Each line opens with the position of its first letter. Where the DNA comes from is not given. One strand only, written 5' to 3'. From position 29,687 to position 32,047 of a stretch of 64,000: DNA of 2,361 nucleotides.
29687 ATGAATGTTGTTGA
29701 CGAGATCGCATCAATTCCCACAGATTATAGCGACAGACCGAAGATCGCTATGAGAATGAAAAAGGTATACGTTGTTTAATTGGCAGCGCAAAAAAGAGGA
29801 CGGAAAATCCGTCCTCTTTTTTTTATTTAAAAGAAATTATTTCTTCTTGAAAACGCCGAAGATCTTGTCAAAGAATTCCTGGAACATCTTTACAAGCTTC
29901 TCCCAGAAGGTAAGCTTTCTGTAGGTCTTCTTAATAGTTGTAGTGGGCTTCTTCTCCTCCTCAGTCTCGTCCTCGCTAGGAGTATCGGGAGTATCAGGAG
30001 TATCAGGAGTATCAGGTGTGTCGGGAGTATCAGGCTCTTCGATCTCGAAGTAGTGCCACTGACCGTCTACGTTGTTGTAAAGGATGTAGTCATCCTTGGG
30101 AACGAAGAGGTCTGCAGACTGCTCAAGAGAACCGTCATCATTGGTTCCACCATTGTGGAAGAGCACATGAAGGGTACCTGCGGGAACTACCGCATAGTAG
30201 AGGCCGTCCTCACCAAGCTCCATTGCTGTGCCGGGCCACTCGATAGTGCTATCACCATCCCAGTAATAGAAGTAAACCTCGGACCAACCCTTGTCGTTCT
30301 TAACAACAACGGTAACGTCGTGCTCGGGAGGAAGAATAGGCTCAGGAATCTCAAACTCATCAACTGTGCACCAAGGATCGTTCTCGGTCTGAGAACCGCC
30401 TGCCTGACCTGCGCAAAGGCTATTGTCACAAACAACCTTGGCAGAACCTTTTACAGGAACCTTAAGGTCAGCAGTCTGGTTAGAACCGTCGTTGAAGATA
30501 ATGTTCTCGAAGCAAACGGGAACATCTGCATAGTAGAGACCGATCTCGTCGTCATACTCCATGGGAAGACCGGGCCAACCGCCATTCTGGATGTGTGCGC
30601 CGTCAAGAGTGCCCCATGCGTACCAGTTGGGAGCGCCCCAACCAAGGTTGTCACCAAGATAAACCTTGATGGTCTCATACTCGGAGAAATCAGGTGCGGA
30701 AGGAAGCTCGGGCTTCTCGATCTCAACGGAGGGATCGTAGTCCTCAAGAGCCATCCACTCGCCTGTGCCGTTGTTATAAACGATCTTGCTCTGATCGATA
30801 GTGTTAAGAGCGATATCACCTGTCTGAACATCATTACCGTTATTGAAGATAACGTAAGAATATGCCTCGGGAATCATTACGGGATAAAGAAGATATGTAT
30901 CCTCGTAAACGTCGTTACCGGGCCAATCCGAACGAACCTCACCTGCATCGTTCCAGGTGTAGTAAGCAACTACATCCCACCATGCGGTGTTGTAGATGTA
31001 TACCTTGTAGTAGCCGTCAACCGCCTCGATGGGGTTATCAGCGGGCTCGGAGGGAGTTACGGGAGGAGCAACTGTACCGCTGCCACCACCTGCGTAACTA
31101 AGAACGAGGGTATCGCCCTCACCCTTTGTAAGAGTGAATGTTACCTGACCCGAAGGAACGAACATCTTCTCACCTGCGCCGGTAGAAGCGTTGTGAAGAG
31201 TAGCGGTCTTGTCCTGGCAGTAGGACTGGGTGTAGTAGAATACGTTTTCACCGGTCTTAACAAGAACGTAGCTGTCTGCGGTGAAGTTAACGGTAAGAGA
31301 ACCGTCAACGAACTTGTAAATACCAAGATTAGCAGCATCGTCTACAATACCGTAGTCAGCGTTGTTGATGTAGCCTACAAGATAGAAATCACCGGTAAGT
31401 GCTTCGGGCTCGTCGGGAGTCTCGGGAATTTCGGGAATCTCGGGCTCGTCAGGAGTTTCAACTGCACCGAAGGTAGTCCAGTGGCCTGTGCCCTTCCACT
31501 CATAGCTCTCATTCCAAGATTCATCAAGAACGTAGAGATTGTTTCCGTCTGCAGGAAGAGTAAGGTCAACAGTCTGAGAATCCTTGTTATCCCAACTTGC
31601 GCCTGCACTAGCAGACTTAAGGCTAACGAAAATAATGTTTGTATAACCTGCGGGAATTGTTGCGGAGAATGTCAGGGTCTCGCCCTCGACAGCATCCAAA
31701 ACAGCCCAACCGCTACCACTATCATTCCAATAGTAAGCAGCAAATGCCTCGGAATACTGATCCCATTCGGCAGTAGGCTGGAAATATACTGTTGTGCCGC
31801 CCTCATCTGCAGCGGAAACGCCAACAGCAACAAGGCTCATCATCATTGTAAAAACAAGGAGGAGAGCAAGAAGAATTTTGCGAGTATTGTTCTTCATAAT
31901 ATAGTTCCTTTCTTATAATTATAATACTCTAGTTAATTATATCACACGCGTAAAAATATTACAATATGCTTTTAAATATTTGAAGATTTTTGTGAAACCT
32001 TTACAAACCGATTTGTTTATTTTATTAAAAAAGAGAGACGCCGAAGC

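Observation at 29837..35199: Two tandem secreted proteins share an expression/secretion cassette and a conserved C-terminal amphipathic tail that matches no classical Gram-positive anchor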

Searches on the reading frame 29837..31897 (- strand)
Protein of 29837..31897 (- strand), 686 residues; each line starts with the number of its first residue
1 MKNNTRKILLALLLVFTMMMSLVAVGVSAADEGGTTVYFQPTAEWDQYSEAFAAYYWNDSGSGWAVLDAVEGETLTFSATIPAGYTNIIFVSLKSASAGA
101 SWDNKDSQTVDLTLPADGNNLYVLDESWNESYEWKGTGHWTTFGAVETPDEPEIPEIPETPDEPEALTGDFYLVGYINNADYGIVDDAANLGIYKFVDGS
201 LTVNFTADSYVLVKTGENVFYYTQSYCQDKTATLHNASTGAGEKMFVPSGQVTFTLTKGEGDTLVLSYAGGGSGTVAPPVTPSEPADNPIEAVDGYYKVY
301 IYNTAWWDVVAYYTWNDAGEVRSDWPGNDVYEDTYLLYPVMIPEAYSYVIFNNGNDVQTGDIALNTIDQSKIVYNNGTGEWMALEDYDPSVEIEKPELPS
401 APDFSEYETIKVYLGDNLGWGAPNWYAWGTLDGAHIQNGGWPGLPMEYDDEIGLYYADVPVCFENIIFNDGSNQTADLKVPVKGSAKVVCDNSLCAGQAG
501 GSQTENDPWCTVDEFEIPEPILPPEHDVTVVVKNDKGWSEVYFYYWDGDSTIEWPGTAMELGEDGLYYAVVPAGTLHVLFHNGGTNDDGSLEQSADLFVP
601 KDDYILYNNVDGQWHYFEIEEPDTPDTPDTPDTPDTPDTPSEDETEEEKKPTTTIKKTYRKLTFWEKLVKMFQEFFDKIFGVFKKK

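Call 3: search_protein_families(library=pfam, proteins=[window:29837-31897:-], max_evalue=1)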
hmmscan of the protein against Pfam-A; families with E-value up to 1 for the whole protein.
window:29837-31897:- (686 aa): 2 families
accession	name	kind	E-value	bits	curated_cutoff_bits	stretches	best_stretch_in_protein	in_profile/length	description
PF16738.10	CBM26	-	1.4e-33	115.3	28.1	3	530-586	1-63/70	Starch-binding module 26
PF00483.29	NTP_transferase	-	0.23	11.4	21.2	1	140-329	143-240/245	Nucleotidyl transferase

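Call 4: search_protein_families(library=ncbifam, proteins=[window:29837-31897:-], max_evalue=1)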
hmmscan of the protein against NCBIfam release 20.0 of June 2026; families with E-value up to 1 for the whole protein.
window:29837-31897:- (686 aa): 2 families
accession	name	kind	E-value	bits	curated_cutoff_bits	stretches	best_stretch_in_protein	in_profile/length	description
NF012101.1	blaGOB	exception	0.0076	15.6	560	1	157-282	30-150/290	GOB family subclass B3 metallo-beta-lactamase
NF038253.1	GBS_IgA_bnd_BAC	equivalog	0.024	12.5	1700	1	621-645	826-850/1127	IgA Fc-binding protein BAC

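Call 9: find_homologous_proteins(query=window:29837-31897:-, max_evalue=0.001)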
Query window:29837-31897:- (686 aa): 69 proteins with E <= 0.001 among 8000 candidates.
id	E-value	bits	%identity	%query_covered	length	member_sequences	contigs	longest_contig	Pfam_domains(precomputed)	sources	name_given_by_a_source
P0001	0.0e+0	1108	71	100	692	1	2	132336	PF16738.11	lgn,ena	-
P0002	8.8e-227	773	63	75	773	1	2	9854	PF16738.11,PF22058.3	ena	-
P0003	2.5e-219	748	59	79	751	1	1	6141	PF16738.11,PF22058.3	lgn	-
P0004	4.5e-207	708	59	76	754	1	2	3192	PF16738.11,PF22058.3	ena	-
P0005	1.2e-199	683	55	79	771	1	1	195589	PF16738.11,PF22058.3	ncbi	-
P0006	1.8e-192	659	55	79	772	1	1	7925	PF16738.11,PF22058.3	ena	-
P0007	2.4e-189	649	49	100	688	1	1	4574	PF16738.11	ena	-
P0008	9.3e-181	621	48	91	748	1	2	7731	PF16738.11,PF22058.3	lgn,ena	-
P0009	1.5e-180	620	52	75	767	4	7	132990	PF16738.11,PF22058.3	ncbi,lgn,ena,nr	ncbi:MAG: starch-binding protein [Clostridia bacterium]|nr:starch-binding protein [Clostridia bacter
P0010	1.2e-95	339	36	72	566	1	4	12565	PF16738.11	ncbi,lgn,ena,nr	ncbi:MAG: starch-binding protein [Clostridia bacterium]|nr:starch-binding protein [Clostridia bacter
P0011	9.0e-95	336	39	70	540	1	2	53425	PF16738.11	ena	-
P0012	7.4e-90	320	34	70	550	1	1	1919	PF16738.11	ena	-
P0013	2.3e-89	319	34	70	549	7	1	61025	PF16738.11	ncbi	-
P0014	5.2e-87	311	37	71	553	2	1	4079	PF16738.11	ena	-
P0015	9.1e-87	310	33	73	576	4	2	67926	PF16738.11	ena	-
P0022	2.0e-72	263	32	39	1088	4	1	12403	PF16738.11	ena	-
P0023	1.0e-71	260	36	46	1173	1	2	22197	PF09479.17,PF16738.11,PF22058.3,PF15976.12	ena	-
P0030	1.5e-52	197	36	46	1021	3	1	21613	PF09479.17,PF16738.11,PF22058.3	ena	-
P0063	3.2e-11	60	33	27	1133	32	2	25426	PF16738.11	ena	-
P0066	1.6e-9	55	29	27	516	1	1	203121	PF16738.11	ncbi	-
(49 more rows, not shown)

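Call 18: find_encoding_contigs(protein=P0001, flank=10000, max_places=3)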
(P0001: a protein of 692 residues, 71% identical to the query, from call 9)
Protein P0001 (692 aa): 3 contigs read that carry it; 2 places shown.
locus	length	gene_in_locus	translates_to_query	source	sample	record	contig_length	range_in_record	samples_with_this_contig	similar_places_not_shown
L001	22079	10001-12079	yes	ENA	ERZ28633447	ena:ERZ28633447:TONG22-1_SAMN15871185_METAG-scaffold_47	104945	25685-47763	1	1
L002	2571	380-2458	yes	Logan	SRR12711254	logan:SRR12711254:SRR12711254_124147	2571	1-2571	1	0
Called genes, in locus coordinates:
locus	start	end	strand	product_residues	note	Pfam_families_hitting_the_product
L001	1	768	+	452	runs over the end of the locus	PF01229:Glyco_hydro_39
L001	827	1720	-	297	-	PF04055:Radical_SAM, PF16199:Radical_SAM_C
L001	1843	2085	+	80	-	-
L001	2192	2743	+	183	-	-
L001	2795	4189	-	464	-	PF01943:Polysacc_synt, PF13440:Polysacc_synt_3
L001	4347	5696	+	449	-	PF02812:ELFV_dehydrog_N, PF00208:ELFV_dehydrog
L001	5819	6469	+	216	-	PF00702:Hydrolase, PF08282:Hydrolase_3 (faint), PF12710:HAD (weak), PF13419:HAD_2, PF13242:Hydrolase_like (weak)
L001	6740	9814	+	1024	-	PF22058:X25_BaPul_like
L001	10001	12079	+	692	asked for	PF16738:CBM26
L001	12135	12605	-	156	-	PF00160:Pro_isomerase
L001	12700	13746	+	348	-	PF01594:AI-2E_transport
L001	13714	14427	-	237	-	PF21778:DUF6873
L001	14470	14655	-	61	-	PF00830:Ribosomal_L28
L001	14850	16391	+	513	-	PF01943:Polysacc_synt, PF01554:MatE (weak)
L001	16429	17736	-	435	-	PF01595:CNNM, PF00571:CBS, PF03471:CorC_HlyC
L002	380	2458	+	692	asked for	PF16738:CBM26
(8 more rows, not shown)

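Call 48: predict_structure(alignment_id=A5)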
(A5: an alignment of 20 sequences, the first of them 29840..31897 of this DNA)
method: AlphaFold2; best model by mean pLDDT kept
length: 686 residues; sequences in the alignment: 20
mean_pLDDT: 73.0   pTM: 0.33
mean pLDDT of the five models: 73.0, 72.2, 71.9, 71.2, 70.1
residues with pLDDT >= 90: 125; 70-90: 329; 50-70: 113; < 50: 119
segments of 3 or more residues with pLDDT < 50: 23-32, 96-101, 128-132, 145-163, 272-282, 321-334, 394-400, 622-662, 684-686
pLDDT, mean of each block of 10 residues (from residue 1): 67 74 41 76 69 86 87 84 88 58 64 80 68 63 53 34 63 83 70 77 79 90 89 90 84 88 89 38 70 86 63 62 45 61 81 63 83 79 79 46 78 88 86 71 84 90 89 82 90 72 71 81 85 91 89 90 93 91 82 86 88 84 41 36 32 30 58 72 48
secondary structure, 60 per line:
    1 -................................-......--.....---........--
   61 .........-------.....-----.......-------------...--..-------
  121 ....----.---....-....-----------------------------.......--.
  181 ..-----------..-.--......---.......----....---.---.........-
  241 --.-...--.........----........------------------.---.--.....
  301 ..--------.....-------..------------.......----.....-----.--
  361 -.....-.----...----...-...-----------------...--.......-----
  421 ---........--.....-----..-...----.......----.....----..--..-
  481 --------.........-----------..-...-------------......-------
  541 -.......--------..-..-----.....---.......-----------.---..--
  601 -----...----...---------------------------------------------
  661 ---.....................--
elements in order (helices of 4 or more, strands of 3 or more residues): H2-33 E35-40 H43-47 E51-58 E61-69 E77-81 E87-93 E107-109 E121-124 E133-136 E138-141 E171-177 E180-182 E200-205 E209-215 E220-223 E231-236 E245-247 E250-258 E263-270 E296-302 E311-315 E337-343 E348-352 E373-375 E380-382 E409-415 E424-431 E434-438 E447-449 E454-460 E465-469 E489-491 H492-495 E528-533 E542-548 E567-571 E575-581 E606-608 E613-615 H664-684

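Call 72: fold_search(model_id=the predicted structure, library=pdb)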
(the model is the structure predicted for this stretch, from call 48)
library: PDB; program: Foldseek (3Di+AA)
matches with E <= 10: 742; with E <= 0.001: 5
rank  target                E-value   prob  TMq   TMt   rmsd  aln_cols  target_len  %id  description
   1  2ya1_A                3.7e-05  0.96  0.09  0.07  26.0       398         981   13  Product complex of a multi-modular glycogen-degrading pneumococcal virulence factor SpuA (released 2011-04-20)
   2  2j43_A                2.9e-04  1.00  0.10  0.27  15.8       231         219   14  Alpha-glucan recognition by family 41 carbohydrate-binding modules from streptococcal virulence factors (released 2006-12-11)
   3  6fwv_A                6.4e-04  0.38  0.10  0.12  32.9       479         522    8  The Bacillus anthracis TIE protein (released 2018-08-08)
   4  6b15_A                7.9e-04  1.00  0.12  0.35  14.9       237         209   16  Crystal structure of CBMbc (family CBM26) from Eubacterium rectale Amy13K (released 2017-11-29)
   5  6fwv_B                9.8e-04  0.38  0.10  0.12  32.6       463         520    8  The Bacillus anthracis TIE protein (released 2018-08-08)
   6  7uww_B                2.2e-03  0.98  0.10  0.11  17.1       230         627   15  Sas6 with alpha-cyclodextrin (released 2023-06-14)
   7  7uwu_A                2.9e-03  0.97  0.10  0.11  17.0       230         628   16  Starch adherence system protein 6 (Sas6) (released 2023-06-14)
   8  7uwu_B                4.9e-03  0.96  0.10  0.11  16.6       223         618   18  Starch adherence system protein 6 (Sas6) (released 2023-06-14)
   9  7uww_A                6.1e-03  0.94  0.10  0.11  16.9       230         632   15  Sas6 with alpha-cyclodextrin (released 2023-06-14)
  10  6ptv_D                9.4e-03  0.20  0.07  0.10  20.8       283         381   10  Crystal structure of a DnaN sliding clamp (DNA polymerase III subunit beta) from Rickettsia rickettsii bound to grisel (released 2019-08-07)
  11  6ptv_B                9.9e-03  0.11  0.06  0.10  21.6       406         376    9  Crystal structure of a DnaN sliding clamp (DNA polymerase III subunit beta) from Rickettsia rickettsii bound to grisel (released 2019-08-07)
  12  5cag                  1.4e-02  0.33  0.11  0.22  22.1       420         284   11  Crystal structure of a putative adhesin (BACOVA_02677) from Bacteroides ovatus ATCC 8483 at 3.00 A resolution (PSI Commu (released 2015-10-14)
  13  6ptv_C                1.7e-02  0.09  0.07  0.10  21.7       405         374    8  Crystal structure of a DnaN sliding clamp (DNA polymerase III subunit beta) from Rickettsia rickettsii bound to grisel (released 2019-08-07)
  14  2c3w_A                2.2e-02  1.00  0.10  0.59   5.7       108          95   18  Structure of CBM25 from Bacillus halodurans amylase in complex with maltotetraose (released 2005-10-17)
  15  9pwq_A                2.5e-02  0.04  0.07  0.05  30.2       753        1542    9  Cryo-EM structure of receptor tyrosine kinase ROS1 extracellular domain in complex with NELL2 (released 2026-02-25)
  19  2c3w_D                3.8e-02  1.00  0.10  0.62   5.5       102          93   19  Structure of CBM25 from Bacillus halodurans amylase in complex with maltotetraose (released 2005-10-17)
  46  7raw                  1.8e-01  0.89  0.09  0.23   4.6       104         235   18  Domain 1 of Starch adherence system protein 20 (Sas20) from Ruminococcus bromii (released 2022-04-13)
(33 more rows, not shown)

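Call 74: search_protein_families(library=pfam, proteins=[P0066, P0023, P0022, P0063], max_evalue=0.01)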
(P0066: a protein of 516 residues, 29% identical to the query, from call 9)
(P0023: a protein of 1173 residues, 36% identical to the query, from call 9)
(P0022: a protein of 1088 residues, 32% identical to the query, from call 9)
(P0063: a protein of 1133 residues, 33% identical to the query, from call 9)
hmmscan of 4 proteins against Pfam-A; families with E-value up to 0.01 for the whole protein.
P0066 (516 aa): 5 families
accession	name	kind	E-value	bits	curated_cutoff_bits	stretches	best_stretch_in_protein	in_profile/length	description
PF16738.10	CBM26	-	2.4e-33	114.5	28.1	2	158-223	1-69/70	Starch-binding module 26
PF00404.24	Dockerin_1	-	6.5e-05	23.5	22.9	1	458-509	2-53/57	Dockerin type I domain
PF00801.26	PKD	-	0.0035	17.7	23.5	1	270-328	25-76/80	PKD domain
PF01105.29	EMP24_GP25L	-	0.0065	17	25.9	0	355-445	18-107/182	emp24/gp25L/p24 family/GOLD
PF07495.19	Y_Y_Y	-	0.0084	16.4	26.6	0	294-333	24-64/65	Y_Y_Y domain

P0023 (1173 aa): 5 families
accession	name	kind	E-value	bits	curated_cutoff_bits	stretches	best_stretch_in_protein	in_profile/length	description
PF16738.10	CBM26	-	2.5e-37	127.3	28.1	3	1046-1109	1-69/70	Starch-binding module 26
PF09479.16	Flg_new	-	1.4e-28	99.2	27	3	232-296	1-65/65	Listeria-Bacteroides repeat domain (List_Bact_rpt)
PF22058.2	X25_BaPul_like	-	2.5e-10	40.7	27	1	593-664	14-87/87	Pullulanase X25 domain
PF15976.11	CooC_C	-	1e-05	25.9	29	0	1072-1114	40-81/93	CS1-pili formation C-terminal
PF18998.6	Flg_new_2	-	0.0036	17.7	23.6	1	232-299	1-71/73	Divergent InlB B-repeat domain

P0022 (1088 aa): 1 family
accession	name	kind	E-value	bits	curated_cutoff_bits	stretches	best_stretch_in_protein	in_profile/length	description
PF16738.10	CBM26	-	3.3e-16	59.6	28.1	1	36-102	1-68/70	Starch-binding module 26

P0063 (1133 aa): 1 family
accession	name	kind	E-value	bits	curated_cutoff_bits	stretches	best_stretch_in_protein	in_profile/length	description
PF16738.10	CBM26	-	1.2e-31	109.1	28.1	2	36-99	1-69/70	Starch-binding module 26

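Call 75: search_protein_families(library=ncbifam, proteins=[P0066, P0023, P0022, P0063], max_evalue=0.01)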
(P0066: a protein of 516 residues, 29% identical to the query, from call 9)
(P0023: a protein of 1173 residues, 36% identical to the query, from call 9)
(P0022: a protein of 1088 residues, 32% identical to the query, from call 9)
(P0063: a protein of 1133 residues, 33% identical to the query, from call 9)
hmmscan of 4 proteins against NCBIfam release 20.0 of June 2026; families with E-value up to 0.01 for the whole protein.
P0066 (516 aa): 1 family
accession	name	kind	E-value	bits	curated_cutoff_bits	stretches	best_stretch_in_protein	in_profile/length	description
NF010681.0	PRK14081.1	equivalog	4.7e-18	64.7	842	1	237-420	282-459/667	triple tyrosine motif-containing protein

P0023 (1173 aa): 3 families
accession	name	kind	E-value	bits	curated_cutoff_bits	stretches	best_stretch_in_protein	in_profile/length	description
TIGR02543.1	List_Bact_rpt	repeat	8e-15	54.9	20.95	3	410-457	1-43/44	TIGR02543 family repeat protein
NF033189.1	internalin_A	exception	6.4e-12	44.6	1600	1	260-459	523-707/799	class 1 internalin InlA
NF033188.1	internalin_H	exception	2.1e-07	30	1050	2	232-409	345-518/548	InlH/InlC2 family class 1 internalin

P0022 (1088 aa): 0 families

P0063 (1133 aa): 0 families
